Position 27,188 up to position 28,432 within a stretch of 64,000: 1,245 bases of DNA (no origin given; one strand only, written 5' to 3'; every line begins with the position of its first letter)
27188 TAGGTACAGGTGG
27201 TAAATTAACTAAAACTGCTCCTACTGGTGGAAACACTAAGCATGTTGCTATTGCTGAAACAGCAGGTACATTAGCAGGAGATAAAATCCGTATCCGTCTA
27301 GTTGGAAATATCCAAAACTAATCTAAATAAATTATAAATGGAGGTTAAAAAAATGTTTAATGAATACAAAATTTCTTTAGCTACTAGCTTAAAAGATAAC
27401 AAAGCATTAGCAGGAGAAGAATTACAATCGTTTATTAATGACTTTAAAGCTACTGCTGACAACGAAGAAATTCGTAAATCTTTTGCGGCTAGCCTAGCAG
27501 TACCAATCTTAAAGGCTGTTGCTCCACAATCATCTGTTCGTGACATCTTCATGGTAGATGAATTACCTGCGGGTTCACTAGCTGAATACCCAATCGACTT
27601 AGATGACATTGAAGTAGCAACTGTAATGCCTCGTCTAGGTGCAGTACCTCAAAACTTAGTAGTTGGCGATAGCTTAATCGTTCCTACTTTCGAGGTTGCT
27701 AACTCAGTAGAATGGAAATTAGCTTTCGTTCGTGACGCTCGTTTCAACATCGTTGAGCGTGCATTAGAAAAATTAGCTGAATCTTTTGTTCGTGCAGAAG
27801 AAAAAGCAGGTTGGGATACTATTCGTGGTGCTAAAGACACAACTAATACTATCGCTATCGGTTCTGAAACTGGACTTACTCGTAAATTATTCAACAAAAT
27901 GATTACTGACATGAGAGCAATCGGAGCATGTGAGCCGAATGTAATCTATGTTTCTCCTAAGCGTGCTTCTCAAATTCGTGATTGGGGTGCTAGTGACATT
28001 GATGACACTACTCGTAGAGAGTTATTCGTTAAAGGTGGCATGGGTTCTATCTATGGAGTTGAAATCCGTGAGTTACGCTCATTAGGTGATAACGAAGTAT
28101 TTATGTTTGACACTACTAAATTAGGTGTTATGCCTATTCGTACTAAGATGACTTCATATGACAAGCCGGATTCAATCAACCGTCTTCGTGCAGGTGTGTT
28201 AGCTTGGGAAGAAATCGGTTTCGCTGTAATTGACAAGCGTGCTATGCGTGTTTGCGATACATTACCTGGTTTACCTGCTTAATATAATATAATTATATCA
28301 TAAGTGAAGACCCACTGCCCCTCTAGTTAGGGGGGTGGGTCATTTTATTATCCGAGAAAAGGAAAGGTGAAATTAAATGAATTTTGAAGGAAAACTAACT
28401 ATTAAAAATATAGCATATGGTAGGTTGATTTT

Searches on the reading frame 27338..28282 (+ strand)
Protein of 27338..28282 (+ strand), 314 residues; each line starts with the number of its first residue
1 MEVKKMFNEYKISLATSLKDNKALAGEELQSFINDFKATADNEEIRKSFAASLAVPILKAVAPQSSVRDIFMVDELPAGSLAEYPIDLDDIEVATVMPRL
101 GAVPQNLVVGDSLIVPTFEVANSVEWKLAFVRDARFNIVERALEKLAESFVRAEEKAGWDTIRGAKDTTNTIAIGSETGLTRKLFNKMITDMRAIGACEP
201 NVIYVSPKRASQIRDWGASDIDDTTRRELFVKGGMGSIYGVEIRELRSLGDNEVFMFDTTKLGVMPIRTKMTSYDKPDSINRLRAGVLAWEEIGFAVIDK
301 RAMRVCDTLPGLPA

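Call 107: search_dna_similar(query=window:27338-28282:+, collection=phages, mode=protein, max_rows=15, max_evalue=0.001)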
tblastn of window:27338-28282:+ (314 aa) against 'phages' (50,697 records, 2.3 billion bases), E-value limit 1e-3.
Records with a match: 4; places in all: 4; records where one place covers at least 80% of the query: 4.
Best place of each record, by identity: <60% 4.
By first word of the organism name: Bacillus 2; Tunturiibacter 1; uncultured 1.
By host as written in the record: Bacillus megaterium str. ATCC 43725 2; Tunturiibacter psychrotolerans X4BP1 1; - 1.
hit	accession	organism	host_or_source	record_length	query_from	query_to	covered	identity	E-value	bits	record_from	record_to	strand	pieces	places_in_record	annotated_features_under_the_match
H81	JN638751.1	Bacillus phage G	Bacillus megaterium str. ATCC 43725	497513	41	303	84%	29.3%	1e-26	115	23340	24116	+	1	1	27: gp27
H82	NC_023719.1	Bacillus phage G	Bacillus megaterium str. ATCC 43725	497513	41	303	84%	29.3%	1e-26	115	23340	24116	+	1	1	27: major head protein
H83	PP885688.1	Tunturiibacter phage Tunturi_5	Tunturiibacter psychrotolerans X4BP1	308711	46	312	85%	27.7%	1e-9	65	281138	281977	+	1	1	major head protein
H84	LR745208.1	uncultured phage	metagenomic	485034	30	303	87%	22.2%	8e-8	60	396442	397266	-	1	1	record has no annotation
